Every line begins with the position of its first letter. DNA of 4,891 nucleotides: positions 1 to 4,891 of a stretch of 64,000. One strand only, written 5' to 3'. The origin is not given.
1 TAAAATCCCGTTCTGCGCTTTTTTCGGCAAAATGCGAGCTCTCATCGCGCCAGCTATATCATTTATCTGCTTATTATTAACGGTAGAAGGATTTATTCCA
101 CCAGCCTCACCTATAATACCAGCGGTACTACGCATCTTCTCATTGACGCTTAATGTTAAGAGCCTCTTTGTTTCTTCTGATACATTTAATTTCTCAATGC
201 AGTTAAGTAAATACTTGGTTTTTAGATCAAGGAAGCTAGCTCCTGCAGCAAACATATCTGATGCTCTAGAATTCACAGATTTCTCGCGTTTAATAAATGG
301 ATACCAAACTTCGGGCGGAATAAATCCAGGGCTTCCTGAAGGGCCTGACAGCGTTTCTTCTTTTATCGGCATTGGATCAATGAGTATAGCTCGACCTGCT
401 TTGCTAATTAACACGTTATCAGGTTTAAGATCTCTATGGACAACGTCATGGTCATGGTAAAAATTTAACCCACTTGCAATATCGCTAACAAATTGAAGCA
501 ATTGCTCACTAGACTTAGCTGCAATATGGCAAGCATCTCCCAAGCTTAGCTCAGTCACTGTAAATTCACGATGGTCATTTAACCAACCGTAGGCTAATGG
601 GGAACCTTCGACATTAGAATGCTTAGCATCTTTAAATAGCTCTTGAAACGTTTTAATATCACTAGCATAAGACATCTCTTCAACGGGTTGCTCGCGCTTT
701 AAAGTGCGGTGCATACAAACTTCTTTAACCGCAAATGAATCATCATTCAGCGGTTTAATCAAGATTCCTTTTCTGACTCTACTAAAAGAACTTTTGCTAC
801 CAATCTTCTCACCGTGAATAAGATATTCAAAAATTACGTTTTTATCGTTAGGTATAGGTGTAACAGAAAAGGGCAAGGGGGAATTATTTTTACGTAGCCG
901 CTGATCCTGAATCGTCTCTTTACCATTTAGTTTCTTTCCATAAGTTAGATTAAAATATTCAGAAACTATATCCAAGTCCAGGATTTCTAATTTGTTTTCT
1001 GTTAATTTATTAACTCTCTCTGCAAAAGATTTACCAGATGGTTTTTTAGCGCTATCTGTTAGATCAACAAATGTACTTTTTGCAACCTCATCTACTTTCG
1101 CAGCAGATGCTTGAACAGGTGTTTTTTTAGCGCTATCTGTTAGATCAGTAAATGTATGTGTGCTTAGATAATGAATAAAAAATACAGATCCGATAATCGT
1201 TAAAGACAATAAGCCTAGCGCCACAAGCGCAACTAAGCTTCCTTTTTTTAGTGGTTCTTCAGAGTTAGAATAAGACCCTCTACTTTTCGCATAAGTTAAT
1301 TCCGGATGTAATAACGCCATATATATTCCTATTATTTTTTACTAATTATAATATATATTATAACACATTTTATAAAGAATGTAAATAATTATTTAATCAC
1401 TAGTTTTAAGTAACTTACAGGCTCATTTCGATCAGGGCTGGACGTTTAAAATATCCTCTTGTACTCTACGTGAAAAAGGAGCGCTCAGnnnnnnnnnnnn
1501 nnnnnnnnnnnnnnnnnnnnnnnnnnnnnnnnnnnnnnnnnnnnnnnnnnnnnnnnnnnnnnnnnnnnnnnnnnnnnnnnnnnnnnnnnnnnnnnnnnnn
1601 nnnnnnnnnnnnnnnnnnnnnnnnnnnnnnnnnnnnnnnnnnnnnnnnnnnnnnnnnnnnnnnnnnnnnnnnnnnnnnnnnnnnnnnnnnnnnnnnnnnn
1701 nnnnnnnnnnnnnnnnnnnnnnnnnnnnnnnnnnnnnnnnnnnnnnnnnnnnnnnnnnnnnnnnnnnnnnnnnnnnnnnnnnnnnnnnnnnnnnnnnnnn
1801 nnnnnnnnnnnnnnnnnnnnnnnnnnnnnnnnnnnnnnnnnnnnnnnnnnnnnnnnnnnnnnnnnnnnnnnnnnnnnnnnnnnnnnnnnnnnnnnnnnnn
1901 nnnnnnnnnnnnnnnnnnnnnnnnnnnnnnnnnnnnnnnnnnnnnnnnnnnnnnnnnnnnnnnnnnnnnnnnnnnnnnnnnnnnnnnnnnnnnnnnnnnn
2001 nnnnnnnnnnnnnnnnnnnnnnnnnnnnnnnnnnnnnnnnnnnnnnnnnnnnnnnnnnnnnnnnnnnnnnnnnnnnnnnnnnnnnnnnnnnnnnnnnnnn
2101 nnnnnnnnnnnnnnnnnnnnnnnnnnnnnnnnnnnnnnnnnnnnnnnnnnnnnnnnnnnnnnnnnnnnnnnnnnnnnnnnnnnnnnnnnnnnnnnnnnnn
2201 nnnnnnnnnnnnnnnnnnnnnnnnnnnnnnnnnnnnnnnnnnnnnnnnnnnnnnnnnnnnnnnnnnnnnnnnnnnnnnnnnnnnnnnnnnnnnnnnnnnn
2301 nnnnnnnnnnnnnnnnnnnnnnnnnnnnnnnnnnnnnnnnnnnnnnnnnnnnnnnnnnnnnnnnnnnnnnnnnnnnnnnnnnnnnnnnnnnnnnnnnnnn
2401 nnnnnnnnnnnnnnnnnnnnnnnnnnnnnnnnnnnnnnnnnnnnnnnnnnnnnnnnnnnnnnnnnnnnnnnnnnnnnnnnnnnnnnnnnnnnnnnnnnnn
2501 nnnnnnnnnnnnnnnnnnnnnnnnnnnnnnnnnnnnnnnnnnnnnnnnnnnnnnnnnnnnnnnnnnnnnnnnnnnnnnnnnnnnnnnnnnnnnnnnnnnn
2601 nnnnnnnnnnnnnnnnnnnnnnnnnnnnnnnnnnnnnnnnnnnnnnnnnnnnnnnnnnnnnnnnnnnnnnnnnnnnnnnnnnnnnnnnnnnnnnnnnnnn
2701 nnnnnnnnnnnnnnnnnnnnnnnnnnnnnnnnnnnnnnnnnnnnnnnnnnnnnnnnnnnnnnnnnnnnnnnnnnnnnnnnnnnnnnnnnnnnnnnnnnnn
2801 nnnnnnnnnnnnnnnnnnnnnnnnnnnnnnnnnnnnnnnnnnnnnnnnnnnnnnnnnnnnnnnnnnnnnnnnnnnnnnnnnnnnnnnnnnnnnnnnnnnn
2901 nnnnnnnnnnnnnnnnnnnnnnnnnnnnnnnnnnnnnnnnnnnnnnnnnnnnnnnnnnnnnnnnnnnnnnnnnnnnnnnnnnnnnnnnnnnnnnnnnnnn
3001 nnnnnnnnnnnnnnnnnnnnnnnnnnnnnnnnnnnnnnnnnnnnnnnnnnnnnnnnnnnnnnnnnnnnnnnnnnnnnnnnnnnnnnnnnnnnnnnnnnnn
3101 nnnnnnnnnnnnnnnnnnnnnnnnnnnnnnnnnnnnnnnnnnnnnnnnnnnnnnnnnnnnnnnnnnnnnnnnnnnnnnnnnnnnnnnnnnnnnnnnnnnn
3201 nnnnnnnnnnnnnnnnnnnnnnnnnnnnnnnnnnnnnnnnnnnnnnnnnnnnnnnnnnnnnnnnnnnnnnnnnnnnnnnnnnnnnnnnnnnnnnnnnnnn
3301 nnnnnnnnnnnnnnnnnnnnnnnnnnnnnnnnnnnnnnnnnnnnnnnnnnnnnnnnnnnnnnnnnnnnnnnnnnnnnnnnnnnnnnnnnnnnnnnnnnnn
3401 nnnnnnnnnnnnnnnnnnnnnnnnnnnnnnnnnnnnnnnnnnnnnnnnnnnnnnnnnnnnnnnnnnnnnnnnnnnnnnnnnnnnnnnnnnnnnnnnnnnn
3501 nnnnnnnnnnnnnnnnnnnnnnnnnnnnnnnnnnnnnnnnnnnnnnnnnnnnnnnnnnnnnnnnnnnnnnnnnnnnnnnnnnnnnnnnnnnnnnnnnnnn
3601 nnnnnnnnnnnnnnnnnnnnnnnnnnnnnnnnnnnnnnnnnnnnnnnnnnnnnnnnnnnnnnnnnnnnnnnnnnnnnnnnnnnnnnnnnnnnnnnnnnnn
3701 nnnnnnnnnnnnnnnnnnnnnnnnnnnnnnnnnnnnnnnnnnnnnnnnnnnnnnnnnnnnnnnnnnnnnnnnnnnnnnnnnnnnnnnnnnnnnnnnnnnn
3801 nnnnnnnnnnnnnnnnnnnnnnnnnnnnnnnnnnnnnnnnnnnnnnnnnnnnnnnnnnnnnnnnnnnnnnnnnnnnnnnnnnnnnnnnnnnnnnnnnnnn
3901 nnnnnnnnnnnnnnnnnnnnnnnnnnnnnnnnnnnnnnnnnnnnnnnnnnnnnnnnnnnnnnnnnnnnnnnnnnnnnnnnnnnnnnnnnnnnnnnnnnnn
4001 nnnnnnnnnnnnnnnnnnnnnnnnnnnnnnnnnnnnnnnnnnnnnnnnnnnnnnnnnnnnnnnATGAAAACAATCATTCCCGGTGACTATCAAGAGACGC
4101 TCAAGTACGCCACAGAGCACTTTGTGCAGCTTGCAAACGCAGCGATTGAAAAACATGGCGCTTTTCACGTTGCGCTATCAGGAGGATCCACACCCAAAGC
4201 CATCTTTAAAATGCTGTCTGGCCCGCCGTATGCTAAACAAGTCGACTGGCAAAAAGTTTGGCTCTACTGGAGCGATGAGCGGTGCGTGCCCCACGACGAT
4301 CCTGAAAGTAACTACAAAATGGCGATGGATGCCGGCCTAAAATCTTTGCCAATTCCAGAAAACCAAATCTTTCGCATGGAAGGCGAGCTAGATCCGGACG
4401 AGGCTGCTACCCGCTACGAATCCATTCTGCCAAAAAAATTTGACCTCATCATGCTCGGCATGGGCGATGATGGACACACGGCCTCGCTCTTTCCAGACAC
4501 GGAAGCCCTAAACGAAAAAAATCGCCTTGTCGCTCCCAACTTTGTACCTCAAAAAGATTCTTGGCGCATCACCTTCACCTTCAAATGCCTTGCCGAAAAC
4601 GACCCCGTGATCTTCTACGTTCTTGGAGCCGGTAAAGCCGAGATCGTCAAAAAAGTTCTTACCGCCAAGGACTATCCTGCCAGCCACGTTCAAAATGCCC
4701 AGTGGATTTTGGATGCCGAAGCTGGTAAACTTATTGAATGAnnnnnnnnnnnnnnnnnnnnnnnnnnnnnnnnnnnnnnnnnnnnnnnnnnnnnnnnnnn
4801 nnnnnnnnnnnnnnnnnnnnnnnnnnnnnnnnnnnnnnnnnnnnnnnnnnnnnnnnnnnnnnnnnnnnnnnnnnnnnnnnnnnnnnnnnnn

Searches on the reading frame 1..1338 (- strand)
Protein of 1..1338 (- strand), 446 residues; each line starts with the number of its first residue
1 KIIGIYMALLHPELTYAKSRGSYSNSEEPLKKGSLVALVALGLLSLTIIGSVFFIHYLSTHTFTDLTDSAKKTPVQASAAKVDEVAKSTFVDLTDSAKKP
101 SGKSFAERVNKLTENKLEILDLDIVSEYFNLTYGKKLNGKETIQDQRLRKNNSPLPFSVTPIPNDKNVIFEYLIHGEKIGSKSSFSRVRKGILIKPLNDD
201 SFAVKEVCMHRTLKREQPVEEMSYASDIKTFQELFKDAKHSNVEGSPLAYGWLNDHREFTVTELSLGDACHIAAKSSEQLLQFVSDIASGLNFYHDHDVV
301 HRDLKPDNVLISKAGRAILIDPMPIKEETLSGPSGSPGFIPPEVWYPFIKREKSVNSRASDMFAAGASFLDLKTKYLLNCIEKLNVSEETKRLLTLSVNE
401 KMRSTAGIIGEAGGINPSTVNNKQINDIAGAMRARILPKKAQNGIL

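Call 85: search_protein_families(library=pfam, proteins=[window:1-1338:-], max_evalue=0.0001)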
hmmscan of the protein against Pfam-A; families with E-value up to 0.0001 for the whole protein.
window:1-1338:- (446 aa): 2 families
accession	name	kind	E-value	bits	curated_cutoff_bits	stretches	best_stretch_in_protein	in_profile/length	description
PF00069.31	Pkinase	-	1.1e-15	58.3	31.7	1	177-380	5-198/263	Protein kinase domain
PF07714.23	PK_Tyr_Ser-Thr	-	5e-08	33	23.1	1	273-322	97-146/258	Protein tyrosine and serine/threonine kinase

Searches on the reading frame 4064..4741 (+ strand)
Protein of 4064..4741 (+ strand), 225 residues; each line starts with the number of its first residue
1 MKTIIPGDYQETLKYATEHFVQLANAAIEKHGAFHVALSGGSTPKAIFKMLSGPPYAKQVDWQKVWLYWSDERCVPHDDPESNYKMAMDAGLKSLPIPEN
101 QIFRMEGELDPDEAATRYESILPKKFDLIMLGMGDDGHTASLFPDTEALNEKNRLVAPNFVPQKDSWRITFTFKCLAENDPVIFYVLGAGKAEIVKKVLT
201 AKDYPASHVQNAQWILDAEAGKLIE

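Call 7: search_protein_families(library=pfam, proteins=[window:4064-4741:+], max_evalue=0.01)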
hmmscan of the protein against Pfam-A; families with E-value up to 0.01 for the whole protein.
window:4064-4741:+ (225 aa): 1 family
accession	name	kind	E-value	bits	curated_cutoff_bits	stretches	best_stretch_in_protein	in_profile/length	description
PF01182.26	Glucosamine_iso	-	1.9e-68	231.1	27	1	10-211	4-218/225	Glucosamine-6-phosphate isomerases/6-phosphogluconolactonase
